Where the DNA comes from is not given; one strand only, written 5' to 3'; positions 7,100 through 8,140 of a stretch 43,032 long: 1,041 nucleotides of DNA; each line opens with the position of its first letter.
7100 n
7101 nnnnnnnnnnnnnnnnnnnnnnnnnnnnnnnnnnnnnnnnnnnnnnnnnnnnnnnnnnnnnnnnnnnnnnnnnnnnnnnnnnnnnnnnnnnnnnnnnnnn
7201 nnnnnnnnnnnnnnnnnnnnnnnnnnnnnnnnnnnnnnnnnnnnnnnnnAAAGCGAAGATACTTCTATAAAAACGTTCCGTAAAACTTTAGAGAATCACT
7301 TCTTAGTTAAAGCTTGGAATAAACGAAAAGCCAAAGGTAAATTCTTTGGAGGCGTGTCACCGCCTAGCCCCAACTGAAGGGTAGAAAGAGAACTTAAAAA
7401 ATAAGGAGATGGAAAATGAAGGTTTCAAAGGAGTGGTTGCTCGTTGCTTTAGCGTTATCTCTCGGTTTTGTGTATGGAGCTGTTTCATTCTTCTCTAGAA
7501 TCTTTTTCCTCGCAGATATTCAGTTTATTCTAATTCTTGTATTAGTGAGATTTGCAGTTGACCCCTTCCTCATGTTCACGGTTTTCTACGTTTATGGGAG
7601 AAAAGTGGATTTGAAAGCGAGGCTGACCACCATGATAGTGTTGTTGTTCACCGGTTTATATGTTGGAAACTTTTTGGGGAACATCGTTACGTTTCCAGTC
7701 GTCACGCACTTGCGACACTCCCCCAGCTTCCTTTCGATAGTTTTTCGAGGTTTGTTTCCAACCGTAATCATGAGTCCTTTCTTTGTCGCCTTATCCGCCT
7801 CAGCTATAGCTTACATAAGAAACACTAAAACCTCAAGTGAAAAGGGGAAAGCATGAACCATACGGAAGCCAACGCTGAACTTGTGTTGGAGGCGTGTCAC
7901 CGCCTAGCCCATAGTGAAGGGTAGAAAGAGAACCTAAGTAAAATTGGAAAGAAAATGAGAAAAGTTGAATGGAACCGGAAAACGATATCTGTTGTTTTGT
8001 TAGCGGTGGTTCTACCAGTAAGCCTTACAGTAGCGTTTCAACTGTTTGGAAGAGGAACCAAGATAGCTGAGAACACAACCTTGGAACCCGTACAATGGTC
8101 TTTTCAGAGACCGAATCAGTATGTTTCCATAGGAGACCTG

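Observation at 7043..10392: Uncharacterised membrane and surface-glycoprotein gene island inside the Hdr/ACAD/OFOR/ETF locus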

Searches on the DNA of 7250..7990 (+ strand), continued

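Call 67: search_with_rna_model(model_id=R1, sources=[L125, L126, L127, L128, L129, L130, L131, L132, L133, L134, L135, L136, L137, L138, L139, L140, L141, L142, L143, L144, L145, L146, L147, L003, L015, L030, L036, L043, L047, L052, L062, L067, L071, L074, L079, L087, L092, L098, L100, L101, L112, L114, L122, L123, L124], max_evalue=0.01)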
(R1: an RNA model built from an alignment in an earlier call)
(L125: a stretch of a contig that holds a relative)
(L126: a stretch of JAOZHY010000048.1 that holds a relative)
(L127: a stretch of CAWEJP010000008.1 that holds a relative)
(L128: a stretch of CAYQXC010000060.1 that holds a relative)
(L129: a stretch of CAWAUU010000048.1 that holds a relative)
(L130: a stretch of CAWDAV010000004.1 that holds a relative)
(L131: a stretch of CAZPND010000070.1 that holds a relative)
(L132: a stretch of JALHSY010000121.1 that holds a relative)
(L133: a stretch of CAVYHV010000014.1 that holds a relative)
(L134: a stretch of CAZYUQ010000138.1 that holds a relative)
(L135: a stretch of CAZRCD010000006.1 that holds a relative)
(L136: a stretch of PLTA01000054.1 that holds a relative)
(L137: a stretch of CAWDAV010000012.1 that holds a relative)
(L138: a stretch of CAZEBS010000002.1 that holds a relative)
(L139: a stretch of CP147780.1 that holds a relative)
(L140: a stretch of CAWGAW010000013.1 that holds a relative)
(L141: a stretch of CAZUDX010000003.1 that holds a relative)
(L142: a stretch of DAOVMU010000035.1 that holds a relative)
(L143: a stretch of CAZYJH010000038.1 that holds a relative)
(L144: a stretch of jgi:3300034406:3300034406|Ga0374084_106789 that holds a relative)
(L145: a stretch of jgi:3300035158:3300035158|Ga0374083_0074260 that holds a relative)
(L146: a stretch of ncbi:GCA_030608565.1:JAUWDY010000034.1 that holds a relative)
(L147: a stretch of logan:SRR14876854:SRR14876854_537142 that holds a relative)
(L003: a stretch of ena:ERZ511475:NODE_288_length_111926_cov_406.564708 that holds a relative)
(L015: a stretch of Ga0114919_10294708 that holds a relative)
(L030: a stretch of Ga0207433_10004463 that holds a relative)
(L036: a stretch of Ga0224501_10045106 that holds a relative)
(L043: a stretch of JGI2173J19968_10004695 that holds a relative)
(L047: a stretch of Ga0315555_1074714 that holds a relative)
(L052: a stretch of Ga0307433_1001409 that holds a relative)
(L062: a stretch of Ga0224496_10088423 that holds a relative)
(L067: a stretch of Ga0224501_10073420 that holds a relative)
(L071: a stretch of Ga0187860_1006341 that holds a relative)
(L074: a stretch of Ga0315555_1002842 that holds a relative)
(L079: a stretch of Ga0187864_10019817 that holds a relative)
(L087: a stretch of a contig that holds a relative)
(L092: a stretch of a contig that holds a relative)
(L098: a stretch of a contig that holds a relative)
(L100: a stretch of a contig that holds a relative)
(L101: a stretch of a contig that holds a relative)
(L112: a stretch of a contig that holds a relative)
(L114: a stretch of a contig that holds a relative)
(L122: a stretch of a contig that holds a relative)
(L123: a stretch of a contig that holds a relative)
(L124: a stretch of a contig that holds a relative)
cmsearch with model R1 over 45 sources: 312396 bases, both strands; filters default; matches with E-value up to 0.01: 44.
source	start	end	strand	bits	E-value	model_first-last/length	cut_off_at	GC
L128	2623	2692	-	98.2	2.7e-27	1-70/70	no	0.53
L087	2783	2852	-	96.8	7.3e-27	1-70/70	no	0.54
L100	4364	4433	-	96.8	7.3e-27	1-70/70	no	0.54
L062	776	845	-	95.5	1.8e-26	1-70/70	no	0.54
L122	1110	1179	+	95.5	1.8e-26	1-70/70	no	0.54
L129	5634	5703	+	94.1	5e-26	1-70/70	no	0.6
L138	3105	3174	-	94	5.3e-26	1-70/70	no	0.54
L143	949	1018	+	91.2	3.8e-25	1-70/70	no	0.51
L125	7159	7228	+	91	4.5e-25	1-70/70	no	0.51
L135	4040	4109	-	91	4.5e-25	1-70/70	no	0.51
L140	1319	1388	+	91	4.6e-25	1-70/70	no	0.57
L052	8720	8789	-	91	4.6e-25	1-70/70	no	0.56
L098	1429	1498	-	90.2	7.8e-25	1-70/70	no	0.56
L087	7084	7153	-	90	8.9e-25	1-70/70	no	0.53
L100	8815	8884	-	90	8.9e-25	1-70/70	no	0.53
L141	6256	6325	-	89.7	1.2e-24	1-70/70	no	0.51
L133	5255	5324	-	89.4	1.4e-24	1-70/70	no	0.59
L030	11973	12042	+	88.2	3.2e-24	1-70/70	no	0.54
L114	2208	2278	-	87.9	3.9e-24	1-70/70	no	0.56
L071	5225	5294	-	87.2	6.4e-24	1-70/70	no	0.54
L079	2509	2578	+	87.2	6.4e-24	1-70/70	no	0.54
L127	6167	6236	-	87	7.5e-24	1-70/70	no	0.54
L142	599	668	-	86.9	7.9e-24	1-70/70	no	0.51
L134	2806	2875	-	86.7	9.1e-24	1-70/70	no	0.56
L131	6220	6289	+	85.6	2e-23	1-70/70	no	0.57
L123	938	1007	-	85.6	2e-23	1-70/70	no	0.57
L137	5504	5573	+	84.9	3.4e-23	1-70/70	no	0.5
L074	3799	3868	-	84.4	4.8e-23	1-70/70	no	0.56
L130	7611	7680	+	84.3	5e-23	1-70/70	no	0.49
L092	1262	1330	-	83.4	9.6e-23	1-70/70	no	0.48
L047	415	485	+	83.2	1.1e-22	1-70/70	no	0.48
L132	5255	5325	-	82.8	1.4e-22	1-70/70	no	0.49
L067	1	63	-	82.5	1.9e-22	1-63/70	3'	0.51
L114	5471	5541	-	81.7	3.2e-22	1-70/70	no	0.56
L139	5733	5803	-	81.3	4.3e-22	1-70/70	no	0.55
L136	5865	5933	-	80.5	7.6e-22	1-70/70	no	0.57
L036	697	766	-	78.6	2.9e-21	1-70/70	no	0.5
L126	2317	2385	+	75.5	2.6e-20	1-70/70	no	0.55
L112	2068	2127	+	74.2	6.5e-20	1-60/70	3'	0.63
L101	1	56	+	71.5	4.4e-19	15-70/70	5'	0.57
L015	1093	1140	-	66.1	1.9e-17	23-70/70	5'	0.52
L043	5268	5326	+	61.8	4e-16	1-62/70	3'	0.56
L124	27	86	-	57.6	7.7e-15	1-70/70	no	0.47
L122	113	238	+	41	9.6e-10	1-70/70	no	0.52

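Call 81: search_with_rna_model(model_id=R1, source=L148, filters=off, max_evalue=1, show_alignments=3)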
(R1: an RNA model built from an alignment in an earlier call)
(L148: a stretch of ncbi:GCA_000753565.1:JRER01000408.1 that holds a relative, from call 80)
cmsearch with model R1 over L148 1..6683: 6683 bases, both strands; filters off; matches with E-value up to 1: 2.
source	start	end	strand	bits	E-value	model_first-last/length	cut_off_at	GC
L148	3926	3986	+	24.1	3e-06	1-70/70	no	0.34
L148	4401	4460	+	13.7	0.0045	1-70/70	no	0.37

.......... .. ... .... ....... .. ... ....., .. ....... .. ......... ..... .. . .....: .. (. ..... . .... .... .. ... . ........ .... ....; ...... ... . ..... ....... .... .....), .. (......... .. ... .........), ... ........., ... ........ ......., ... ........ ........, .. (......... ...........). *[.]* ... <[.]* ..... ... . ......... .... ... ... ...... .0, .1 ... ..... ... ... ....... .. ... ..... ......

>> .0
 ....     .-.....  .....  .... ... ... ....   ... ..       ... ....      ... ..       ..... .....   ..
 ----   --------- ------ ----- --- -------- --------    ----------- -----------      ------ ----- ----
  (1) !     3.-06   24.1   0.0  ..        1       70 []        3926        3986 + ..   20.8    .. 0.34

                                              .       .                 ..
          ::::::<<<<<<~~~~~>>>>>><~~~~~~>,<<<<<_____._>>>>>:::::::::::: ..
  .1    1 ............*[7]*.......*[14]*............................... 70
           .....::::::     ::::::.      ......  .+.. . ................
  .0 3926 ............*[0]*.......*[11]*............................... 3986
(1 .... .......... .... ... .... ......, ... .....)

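Call 84: search_with_rna_model(model_id=R1, sources=[window, L068, L104, L095, L105, L042, L019, L021, L017, L122, L124, L066, L117, L009, L006, L001, L118, L139], max_evalue=0.00001, make_alignment=true)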
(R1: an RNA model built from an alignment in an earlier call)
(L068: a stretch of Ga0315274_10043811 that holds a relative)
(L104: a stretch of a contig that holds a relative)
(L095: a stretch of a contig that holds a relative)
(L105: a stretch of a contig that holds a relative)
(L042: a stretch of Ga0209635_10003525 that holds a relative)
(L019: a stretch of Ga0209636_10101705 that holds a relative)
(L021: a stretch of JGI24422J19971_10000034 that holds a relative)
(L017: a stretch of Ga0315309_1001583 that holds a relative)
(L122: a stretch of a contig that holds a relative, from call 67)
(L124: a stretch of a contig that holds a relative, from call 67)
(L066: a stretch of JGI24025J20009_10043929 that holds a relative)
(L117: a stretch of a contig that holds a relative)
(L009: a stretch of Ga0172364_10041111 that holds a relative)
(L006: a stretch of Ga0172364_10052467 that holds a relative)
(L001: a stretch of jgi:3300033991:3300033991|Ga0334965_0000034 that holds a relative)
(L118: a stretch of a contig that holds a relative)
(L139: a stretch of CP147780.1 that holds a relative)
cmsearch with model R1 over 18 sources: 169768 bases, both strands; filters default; matches with E-value up to 0.00001: 30.
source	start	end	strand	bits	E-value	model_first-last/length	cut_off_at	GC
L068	2037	2106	-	97.1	3.3e-27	1-70/70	no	0.5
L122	1110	1179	+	95.5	9.9e-27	1-70/70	no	0.54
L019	2232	2302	+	92.4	9.1e-26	1-70/70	no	0.52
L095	684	753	-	92.2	1.1e-25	1-70/70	no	0.53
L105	2903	2973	-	87.4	3.1e-24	1-70/70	no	0.59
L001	9246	9315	+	86.8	4.8e-24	1-70/70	no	0.54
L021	5610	5679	+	86.4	6.1e-24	1-70/70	no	0.5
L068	1769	1838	-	86.4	6.5e-24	1-70/70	no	0.57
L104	60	129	-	86.4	6.5e-24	1-70/70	no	0.57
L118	1237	1306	+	85.5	1.2e-23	1-70/70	no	0.53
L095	1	71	-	85.4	1.3e-23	1-70/70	no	0.55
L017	3513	3582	+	85.1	1.6e-23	1-70/70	no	0.59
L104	549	618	-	84.5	2.5e-23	1-70/70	no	0.51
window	7325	7394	+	84.4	2.6e-23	1-70/70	no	0.49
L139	5733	5803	-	81.3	2.3e-22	1-70/70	no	0.55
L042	2798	2867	-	79.5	8.1e-22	1-70/70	no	0.49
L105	4177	4247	-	75.6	1.3e-20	1-70/70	no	0.58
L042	4563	4634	-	74.7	2.5e-20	1-70/70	no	0.49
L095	2480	2549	-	73.2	7e-20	1-70/70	no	0.59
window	7863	7934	+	72.8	9.1e-20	1-70/70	no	0.56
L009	36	106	+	72.4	1.2e-19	1-70/70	no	0.48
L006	38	104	+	67.8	3.2e-18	1-70/70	no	0.51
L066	1561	1619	-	67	5.4e-18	1-70/70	no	0.47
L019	1816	1885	+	66.3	8.9e-18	1-70/70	no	0.59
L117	132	198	+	61.7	2.3e-16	1-70/70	no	0.55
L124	27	86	-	57.6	4.2e-15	1-70/70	no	0.47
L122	113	238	+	41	5.2e-10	1-70/70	no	0.52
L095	1992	2060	-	40.3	8.5e-10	1-70/70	no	0.49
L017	48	120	+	33.4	1.1e-07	1-70/70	no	0.48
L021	6244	6308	+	31.2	5.2e-07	1-70/70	no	0.55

Alignment A7: 30 matches aligned to the model, 169 columns, each read 5' to 3' on its own strand. Consensus structure (alignment columns), stored with it:
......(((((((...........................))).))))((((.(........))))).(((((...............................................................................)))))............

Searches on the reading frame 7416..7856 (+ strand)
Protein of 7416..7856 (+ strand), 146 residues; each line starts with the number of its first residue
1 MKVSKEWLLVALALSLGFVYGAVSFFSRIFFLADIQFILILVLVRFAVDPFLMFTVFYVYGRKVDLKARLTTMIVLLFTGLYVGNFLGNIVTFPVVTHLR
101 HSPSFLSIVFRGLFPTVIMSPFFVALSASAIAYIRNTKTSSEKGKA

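Call 7: search_protein_families(library=pfam, proteins=[window:7416-7856:+], max_evalue=1)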
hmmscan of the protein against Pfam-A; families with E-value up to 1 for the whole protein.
window:7416-7856:+ (146 aa): 1 family
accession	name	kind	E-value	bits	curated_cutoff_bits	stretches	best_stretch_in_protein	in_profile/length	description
PF11833.13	CPP1-like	-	0.76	9.8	28.4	0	52-109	126-184/196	Protein CHAPERONE-LIKE PROTEIN OF POR1-like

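Call 9: search_protein_families(library=ncbifam, proteins=[window:7416-7856:+], max_evalue=1)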
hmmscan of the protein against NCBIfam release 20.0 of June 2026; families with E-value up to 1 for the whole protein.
window:7416-7856:+ (146 aa): 0 families

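Call 45: search_protein_families(library=pfam, alignment_id=A3, max_evalue=0.001)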
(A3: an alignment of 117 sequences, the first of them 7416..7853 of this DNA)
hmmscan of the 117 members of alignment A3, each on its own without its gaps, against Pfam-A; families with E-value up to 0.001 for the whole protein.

A. member 1, window:7416-7853:+ (146 aa): 0 families

B. families by the number of members that match (of 117 scanned): 24 families
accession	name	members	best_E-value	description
PF00581.25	Rhodanese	3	2.5e-20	Rhodanese-like domain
PF01105.29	EMP24_GP25L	3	2.4e-05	emp24/gp25L/p24 family/GOLD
PF18998.6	Flg_new_2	2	2.9e-11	Divergent InlB B-repeat domain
PF18911.6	PKD_4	2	3.8e-11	PKD domain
PF00801.26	PKD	2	4.5e-08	PKD domain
PF05048.19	NosD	1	6.6e-40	Periplasmic copper-binding protein (NosD)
PF13229.12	Beta_helix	1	2.1e-24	Right handed beta helix region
PF01828.24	Peptidase_A4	1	7.9e-21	Peptidase A4 family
PF04389.22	Peptidase_M28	1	7.4e-20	Peptidase family M28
PF20097.4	DUF6487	1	9.1e-11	Domain of unknown function (DUF6487)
PF13688.12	Reprolysin_5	1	6.4e-07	Metallo-peptidase family M12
PF13582.12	Reprolysin_3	1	1.2e-06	Metallo-peptidase family M12B Reprolysin-like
PF02225.27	PA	1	1.3e-05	PA domain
PF08271.17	Zn_Ribbon_TF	1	1.4e-05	TFIIB zinc-binding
PF09723.15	Zn_ribbon_8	1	2.8e-05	Zinc ribbon domain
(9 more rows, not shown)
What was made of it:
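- Their Pfam hits are extracellular domain types: PKD, NosD/beta-helix, peptidases, rhodanese and PEGA (call 45).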

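Call 78: search_protein_representatives(protein=window:7416-7856:+)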
Query: 146 residues. Proteins with E-value up to 0.001 (for the whole library): 39; up to 1e-10: 4; up to 1e-30: 2. The best 39 are listed.
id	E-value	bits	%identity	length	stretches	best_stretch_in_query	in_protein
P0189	1.7e-34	135.3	61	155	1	11-145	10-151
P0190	1.0e-31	126.4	62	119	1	36-143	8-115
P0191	8.9e-25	103.9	64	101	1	53-141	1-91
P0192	8.2e-11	58.6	39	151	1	27-136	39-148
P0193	8.5e-10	55.4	43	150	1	32-136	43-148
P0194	1.9e-09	54.2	42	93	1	45-137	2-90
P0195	3.0e-09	53.6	46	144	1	37-136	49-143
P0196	4.8e-09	52.9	36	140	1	20-136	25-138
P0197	4.8e-09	52.9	57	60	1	87-140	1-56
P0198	4.9e-09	52.9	41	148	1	32-137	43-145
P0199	8.1e-09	52.2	40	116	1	39-136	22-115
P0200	9.0e-08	48.8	29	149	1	34-144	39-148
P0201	1.6e-07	48.0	29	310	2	36-138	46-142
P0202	3.2e-07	47.0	37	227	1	13-142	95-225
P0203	1.1e-06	45.2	29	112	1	43-138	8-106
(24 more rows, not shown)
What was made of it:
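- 7416..7856 (+): 146-aa protein with about four membrane segments and unknown function. 39 representatives at E<=0.001, best 61% identity (call 78).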

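Call 80: find_encoding_contigs(protein=P0189, flank=4000, max_places=3)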
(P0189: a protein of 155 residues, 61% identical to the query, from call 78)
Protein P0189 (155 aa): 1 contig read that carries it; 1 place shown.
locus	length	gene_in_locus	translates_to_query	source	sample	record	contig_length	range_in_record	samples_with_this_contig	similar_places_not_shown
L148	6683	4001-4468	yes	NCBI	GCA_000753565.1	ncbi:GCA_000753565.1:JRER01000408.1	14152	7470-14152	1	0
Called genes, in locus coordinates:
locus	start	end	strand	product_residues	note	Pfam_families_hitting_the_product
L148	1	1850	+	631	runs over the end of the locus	PF05048:NosD, PF13229:Beta_helix, PF05048:NosD, PF13229:Beta_helix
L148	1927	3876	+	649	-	PF01650:Peptidase_C13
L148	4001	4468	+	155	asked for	-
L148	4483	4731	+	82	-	PF20097:DUF6487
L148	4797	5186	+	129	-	PF12802:MarR_2 (weak), PF13551:HTH_29 (weak), PF13412:HTH_24 (weak)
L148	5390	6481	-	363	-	PF04471:Mrr_cat, PF13156:Mrr_cat_2 (weak), PF22722:NA-iREase1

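Call 90: search_protein_families(library=padloc, proteins=[window:7416-7856:+], max_evalue=0.01)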
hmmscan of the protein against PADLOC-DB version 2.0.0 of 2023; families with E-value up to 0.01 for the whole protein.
window:7416-7856:+ (146 aa): 0 families

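Call 91: search_protein_families(library=phrogs, proteins=[window:7416-7856:+], max_evalue=0.01)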
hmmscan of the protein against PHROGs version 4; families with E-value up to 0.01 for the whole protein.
window:7416-7856:+ (146 aa): 0 families
